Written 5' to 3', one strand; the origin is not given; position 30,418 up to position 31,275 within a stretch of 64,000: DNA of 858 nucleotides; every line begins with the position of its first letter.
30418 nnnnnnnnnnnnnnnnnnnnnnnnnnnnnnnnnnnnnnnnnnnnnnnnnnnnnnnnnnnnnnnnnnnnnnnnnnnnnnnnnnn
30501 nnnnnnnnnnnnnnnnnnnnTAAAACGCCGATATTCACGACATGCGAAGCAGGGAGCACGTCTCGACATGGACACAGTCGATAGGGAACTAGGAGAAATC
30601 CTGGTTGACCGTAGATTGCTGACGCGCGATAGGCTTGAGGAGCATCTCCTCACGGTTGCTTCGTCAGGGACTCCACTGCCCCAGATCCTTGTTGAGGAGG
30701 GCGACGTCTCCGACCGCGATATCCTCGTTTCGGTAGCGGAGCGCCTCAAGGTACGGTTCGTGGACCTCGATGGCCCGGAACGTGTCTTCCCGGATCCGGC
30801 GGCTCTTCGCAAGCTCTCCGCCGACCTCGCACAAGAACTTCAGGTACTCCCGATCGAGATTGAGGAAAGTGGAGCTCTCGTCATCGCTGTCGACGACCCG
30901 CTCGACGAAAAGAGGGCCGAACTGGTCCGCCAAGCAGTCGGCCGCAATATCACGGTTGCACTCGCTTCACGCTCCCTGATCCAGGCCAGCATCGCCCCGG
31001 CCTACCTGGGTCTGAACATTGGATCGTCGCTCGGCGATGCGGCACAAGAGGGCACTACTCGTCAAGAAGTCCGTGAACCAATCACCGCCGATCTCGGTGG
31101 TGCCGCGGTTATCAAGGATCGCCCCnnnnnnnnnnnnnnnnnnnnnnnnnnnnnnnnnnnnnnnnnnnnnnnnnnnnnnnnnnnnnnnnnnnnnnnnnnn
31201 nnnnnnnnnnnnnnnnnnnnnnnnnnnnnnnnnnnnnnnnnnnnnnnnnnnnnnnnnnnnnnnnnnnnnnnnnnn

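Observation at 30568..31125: PilT retraction ATPase fused to an N-terminal GspE-N/MshEN-like domain with a degenerate ligand motif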

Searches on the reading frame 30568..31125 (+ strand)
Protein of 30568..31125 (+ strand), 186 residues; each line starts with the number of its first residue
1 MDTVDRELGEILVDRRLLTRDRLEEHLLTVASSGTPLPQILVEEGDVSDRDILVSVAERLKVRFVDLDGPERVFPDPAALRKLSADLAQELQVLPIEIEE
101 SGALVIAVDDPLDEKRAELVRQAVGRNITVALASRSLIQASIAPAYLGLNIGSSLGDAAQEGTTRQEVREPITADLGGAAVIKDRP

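Call 3: search_protein_families(library=pfam, proteins=[window:30568-31125:+], max_evalue=1)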
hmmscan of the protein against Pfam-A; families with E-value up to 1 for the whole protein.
window:30568-31125:+ (186 aa): 1 family
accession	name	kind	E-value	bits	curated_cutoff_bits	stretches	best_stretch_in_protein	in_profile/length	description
PF05157.20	MshEN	-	3.5e-14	53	23.1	1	73-146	11-84/90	MshEN domain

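Call 14: search_solved_structures(query=window:30568-31125:+, max_evalue=1, show_alignments=3)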
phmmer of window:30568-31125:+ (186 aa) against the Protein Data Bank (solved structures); distinct sequences matched with E-value up to 1: 17.
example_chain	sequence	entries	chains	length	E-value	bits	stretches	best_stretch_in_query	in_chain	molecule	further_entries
6f8l_G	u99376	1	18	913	9e-22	81.2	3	5-146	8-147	Type IV pilus assembly protein PilF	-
9g1w_A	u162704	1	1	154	2.7e-09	40.6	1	5-146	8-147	Type IV pilus assembly ATPase PilB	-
5zfr_A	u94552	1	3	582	3.5e-09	40.2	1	7-146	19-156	Type IV pilus biogenesis ATPase PilB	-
6olj_C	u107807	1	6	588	1.2e-08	38.5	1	7-157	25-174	Type IV pilus biogenesis ATPase PilB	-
5tsg_B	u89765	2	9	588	1.2e-08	38.5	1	7-157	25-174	Type IV pilus biogenesis ATPase PilB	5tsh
6ejf_G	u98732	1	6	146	4.8e-07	33.2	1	6-139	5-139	Type IV pilus assembly protein PilF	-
8pdk_A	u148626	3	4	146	6.7e-07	32.8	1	5-121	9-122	c-di-GMP binding domain of the ATPase enzyme PilF | ATP-binding motif-containing protein pilF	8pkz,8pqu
6ejf_J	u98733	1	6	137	6.9e-07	32.7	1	5-125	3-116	Type IV pilus assembly protein PilF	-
9gl5_A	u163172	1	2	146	7e-07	32.7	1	5-121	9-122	ATP-binding motif-containing protein pilF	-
8pfa_A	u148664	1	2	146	9.1e-07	32.4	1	5-121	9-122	c-di-GMP binding domain of the ATPase enzyme PilF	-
9glg_A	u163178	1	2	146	9.4e-07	32.3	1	5-121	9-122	ATP-binding motif-containing protein pilF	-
8pe0_A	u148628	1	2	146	2e-06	31.3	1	5-121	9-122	c-di-GMP binding domain of the ATPase enzyme PilF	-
2d27_A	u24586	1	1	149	0.00038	23.8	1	8-139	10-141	type II secretion ATPase XpsE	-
2d28_C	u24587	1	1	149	0.00058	23.2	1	7-139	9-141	type II secretion ATPase XpsE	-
5htl_A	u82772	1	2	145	0.0011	22.4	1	5-118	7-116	MSHA biogenesis protein MshE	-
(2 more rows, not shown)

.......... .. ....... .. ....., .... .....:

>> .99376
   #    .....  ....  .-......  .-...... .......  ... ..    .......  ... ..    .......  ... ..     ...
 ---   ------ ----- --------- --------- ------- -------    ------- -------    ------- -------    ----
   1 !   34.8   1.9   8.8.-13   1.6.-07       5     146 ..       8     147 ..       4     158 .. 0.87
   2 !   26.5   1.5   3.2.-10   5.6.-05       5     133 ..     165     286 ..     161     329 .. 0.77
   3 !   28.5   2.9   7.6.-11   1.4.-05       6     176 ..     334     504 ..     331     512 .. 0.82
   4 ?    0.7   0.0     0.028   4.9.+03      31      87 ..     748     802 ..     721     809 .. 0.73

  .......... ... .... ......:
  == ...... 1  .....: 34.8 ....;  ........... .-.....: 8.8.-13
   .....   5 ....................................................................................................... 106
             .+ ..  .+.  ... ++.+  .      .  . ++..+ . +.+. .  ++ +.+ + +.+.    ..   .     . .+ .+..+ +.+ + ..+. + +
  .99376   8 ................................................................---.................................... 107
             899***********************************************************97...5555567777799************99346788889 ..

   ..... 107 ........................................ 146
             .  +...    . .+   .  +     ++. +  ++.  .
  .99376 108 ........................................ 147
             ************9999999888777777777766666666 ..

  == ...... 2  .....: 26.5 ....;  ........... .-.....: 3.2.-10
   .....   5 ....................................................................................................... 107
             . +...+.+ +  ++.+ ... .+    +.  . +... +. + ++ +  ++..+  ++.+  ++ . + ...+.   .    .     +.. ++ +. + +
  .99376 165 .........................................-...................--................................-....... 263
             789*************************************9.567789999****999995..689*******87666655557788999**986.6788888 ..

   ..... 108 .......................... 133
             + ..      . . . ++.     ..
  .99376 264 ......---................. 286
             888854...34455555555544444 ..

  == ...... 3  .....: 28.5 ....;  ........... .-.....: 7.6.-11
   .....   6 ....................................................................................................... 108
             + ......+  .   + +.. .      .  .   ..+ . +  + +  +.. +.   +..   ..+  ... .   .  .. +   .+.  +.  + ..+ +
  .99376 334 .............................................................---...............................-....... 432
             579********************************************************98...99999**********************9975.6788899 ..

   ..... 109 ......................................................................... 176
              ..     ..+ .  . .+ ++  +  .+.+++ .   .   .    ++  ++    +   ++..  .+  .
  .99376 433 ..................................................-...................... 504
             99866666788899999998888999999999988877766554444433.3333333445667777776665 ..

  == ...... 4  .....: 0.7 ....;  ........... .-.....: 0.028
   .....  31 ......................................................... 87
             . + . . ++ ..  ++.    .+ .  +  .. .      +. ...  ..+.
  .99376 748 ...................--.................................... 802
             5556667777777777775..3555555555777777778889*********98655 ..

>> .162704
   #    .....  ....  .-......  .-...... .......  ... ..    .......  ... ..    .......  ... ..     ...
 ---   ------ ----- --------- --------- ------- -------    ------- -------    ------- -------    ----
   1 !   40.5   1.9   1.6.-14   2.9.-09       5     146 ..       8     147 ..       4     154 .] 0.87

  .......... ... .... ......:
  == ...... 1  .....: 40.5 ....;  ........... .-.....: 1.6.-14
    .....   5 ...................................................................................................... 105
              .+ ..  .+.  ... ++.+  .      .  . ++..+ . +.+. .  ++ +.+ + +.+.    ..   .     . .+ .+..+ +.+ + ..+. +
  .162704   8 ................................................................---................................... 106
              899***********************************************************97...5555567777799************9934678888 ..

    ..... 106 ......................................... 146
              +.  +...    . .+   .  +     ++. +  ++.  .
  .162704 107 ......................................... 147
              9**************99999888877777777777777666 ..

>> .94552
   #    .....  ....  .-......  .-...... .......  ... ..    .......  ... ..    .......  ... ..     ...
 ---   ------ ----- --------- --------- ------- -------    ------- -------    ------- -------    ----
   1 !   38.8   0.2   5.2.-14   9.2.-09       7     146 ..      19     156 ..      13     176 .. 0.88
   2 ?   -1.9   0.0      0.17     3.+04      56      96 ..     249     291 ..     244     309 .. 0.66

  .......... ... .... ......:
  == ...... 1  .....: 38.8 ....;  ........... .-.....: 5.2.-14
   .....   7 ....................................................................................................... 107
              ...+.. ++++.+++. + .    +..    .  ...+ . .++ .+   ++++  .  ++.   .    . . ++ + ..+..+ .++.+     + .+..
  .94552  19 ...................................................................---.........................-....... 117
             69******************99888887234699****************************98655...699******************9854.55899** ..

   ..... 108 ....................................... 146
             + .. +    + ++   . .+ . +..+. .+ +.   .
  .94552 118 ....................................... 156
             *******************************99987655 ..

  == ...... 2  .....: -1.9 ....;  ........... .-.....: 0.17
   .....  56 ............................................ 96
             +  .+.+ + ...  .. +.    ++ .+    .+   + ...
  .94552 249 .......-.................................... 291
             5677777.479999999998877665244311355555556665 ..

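Call 46: predict_structure(alignment_id=A2)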
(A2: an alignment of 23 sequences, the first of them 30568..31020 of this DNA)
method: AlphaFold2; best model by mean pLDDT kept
length: 151 residues; sequences in the alignment: 23
mean_pLDDT: 94.8   pTM: 0.82
mean pLDDT of the five models: 94.8, 92.7, 92.4, 92.1, 91.0
residues with pLDDT >= 90: 140; 70-90: 9; 50-70: 2; < 50: 0
segments of 3 or more residues with pLDDT < 50: none
pLDDT, mean of each block of 10 residues (from residue 1): 86 96 96 94 94 94 94 95 97 98 97 96 97 97 93 71
secondary structure, 60 per line:
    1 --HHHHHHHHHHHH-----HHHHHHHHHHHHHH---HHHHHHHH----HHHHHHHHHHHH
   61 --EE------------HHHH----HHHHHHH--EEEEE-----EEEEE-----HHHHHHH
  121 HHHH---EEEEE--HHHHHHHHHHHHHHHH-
elements in order: H3-14 H20-33 H37-44 H49-60 H77-80 H85-91 E94-98 E104-108 H114-124 E128-132 H135-150

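Call 52: fold_search(model_id=the predicted structure, library=pdb)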
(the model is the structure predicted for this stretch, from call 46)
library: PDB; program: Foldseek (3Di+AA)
matches with E <= 10: 112; with E <= 0.001: 19
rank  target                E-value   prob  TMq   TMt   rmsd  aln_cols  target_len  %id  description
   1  9g1w_MODEL_1_A        1.9e-09  1.00  0.53  0.52   6.4       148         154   29  NMR solution structure of the Thermus thermophilus PilF-GSPIIA domain (released 2025-05-21)
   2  8pfa_A                1.1e-08  1.00  0.67  0.72   3.5       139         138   27  X-ray structure of the Thermus thermophilus K167R mutant of the PilF-GSPIIB domain in the c-di-GMP bound state (released 2024-06-26)
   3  9glg_A                1.8e-08  1.00  0.67  0.72   3.5       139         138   27  X-ray structure of the Thermus thermophilus Q218E mutant of the PilF-GSPIIB domain in the c-di-GMP bound state (released 2025-06-25)
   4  9gl5_A                2.5e-08  1.00  0.67  0.73   3.5       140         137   27  X-ray structure of the Thermus thermophilus Q190E mutant of the PilF-GSPIIB domain in the c-di-GMP bound state (released 2025-06-25)
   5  8pfa_B                3.2e-08  1.00  0.67  0.73   3.5       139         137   27  X-ray structure of the Thermus thermophilus K167R mutant of the PilF-GSPIIB domain in the c-di-GMP bound state (released 2024-06-26)
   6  8pdk_A                3.8e-08  1.00  0.67  0.72   3.5       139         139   27  X-ray structure of the Thermus thermophilus PilF-GSPIIB domain in the c-di-GMP bound state (released 2024-06-26)
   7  9glg_B                5.2e-08  1.00  0.67  0.73   3.4       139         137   27  X-ray structure of the Thermus thermophilus Q218E mutant of the PilF-GSPIIB domain in the c-di-GMP bound state (released 2025-06-25)
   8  5htl_B                5.9e-08  1.00  0.68  0.73   3.3       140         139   24  Structure of MshE with cdg (released 2016-10-05)
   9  8pe0_A                5.9e-08  1.00  0.67  0.71   3.5       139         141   27  X-ray structure of the Thermus thermophilus K167L mutant of the PilF-GSPIIB domain in the c-di-GMP bound state (released 2024-06-26)
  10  8pdk_B                6.6e-08  1.00  0.67  0.73   3.5       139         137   27  X-ray structure of the Thermus thermophilus PilF-GSPIIB domain in the c-di-GMP bound state (released 2024-06-26)
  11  8pkz_MODEL_1_A        1.0e-07  1.00  0.66  0.68   3.9       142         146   27  NMR solution structure of PilF-GSPIIB in the c-di-GMP bound state (released 2024-07-10)
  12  2d27                  2.3e-07  1.00  0.49  0.50  13.5       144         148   27  Structure of the N-terminal domain of XpsE (crystal form I4122) (released 2005-09-20)
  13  7lkm_B                3.3e-07  1.00  0.63  0.64   4.3       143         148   17  The PilB(N-terminal_P70S mutant)-PilZ complex of the Type IV pilus from Xanthomonas citri (released 2021-08-11)
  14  7lko_A                4.2e-07  1.00  0.62  0.64   4.5       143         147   17  The PilB(N-terminal)-PilZ complex of the Type IV pilus from Xanthomonas citri (2.9 A) (released 2021-08-11)
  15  7lkn_A                4.2e-07  1.00  0.63  0.64   4.5       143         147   17  The PilB(N-terminal_P70S mutant)-PilZ complex (SeMet) (released 2021-08-11)
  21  2bh1_X                2.9e-01  0.90  0.33  0.63   3.3        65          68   14  X-ray structure of the general secretion pathway complex of the N- terminal domain of EpsE and the cytosolic domain of (released 2005-05-13)
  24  4pht_B                1.3e+00  0.63  0.34  0.13   2.5        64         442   17  ATPase GspE in complex with the cytoplasmic domain of GspL from the Vibrio vulnificus type II Secretion system (released 2014-11-26)
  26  4pht_A                1.7e+00  0.54  0.33  0.12   2.9        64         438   16  ATPase GspE in complex with the cytoplasmic domain of GspL from the Vibrio vulnificus type II Secretion system (released 2014-11-26)
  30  4pht_C                2.3e+00  0.47  0.34  0.13   2.3        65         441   15  ATPase GspE in complex with the cytoplasmic domain of GspL from the Vibrio vulnificus type II Secretion system (released 2014-11-26)
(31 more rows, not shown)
